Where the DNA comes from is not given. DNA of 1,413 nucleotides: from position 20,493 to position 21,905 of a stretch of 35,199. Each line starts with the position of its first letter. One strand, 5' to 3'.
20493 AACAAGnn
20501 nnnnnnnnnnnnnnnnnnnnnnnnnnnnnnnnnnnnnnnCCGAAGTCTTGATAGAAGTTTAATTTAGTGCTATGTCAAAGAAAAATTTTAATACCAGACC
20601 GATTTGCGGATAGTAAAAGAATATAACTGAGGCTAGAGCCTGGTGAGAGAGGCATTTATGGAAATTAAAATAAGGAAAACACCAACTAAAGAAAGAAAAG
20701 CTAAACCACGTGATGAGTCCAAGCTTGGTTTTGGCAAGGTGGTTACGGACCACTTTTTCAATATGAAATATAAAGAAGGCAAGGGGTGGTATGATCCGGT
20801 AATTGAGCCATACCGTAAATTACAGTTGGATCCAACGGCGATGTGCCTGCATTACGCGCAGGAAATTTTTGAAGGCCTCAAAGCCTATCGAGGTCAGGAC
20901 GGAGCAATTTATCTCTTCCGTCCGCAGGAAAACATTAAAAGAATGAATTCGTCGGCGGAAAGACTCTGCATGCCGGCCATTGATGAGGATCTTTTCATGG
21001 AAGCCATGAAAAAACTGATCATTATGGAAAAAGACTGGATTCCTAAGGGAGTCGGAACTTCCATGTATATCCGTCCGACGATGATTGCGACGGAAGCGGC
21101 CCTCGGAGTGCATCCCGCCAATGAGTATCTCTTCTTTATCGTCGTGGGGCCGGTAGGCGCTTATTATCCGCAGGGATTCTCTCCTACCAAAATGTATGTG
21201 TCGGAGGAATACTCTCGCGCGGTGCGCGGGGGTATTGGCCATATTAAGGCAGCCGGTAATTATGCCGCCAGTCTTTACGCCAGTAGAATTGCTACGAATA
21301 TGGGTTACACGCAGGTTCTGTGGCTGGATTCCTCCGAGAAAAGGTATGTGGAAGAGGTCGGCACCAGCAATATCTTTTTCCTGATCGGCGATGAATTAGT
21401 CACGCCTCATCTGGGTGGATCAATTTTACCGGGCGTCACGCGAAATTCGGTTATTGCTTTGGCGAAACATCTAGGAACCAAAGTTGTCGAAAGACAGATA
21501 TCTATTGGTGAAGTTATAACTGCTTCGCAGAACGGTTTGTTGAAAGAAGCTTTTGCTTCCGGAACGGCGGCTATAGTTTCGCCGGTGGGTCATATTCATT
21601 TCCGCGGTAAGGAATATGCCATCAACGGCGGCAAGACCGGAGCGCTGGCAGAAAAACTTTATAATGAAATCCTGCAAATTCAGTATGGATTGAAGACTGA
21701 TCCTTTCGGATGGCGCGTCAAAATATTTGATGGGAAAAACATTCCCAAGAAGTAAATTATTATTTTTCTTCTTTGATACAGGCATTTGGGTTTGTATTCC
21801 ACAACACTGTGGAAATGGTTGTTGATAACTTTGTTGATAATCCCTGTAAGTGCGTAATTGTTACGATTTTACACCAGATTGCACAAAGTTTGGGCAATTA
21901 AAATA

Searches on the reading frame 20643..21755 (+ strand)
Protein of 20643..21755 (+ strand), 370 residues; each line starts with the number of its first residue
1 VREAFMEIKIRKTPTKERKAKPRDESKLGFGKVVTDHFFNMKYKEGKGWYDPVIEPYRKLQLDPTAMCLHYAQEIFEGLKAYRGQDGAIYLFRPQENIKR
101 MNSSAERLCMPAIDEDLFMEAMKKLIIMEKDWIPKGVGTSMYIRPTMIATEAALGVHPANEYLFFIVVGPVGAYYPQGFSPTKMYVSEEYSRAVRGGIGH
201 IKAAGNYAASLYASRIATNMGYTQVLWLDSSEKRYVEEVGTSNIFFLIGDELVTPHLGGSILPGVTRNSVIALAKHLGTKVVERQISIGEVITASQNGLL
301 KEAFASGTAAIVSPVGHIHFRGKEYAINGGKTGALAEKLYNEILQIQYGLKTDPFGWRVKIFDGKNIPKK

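Call 12: search_protein_families(library=pfam, proteins=[window:20643-21755:+], max_evalue=0.001)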
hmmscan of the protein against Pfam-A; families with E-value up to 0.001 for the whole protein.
window:20643-21755:+ (370 aa): 1 family
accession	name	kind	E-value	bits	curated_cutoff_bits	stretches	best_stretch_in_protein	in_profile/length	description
PF01063.24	Aminotran_4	-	5.4e-31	108.6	28.5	1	75-317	2-222/223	Amino-transferase class IV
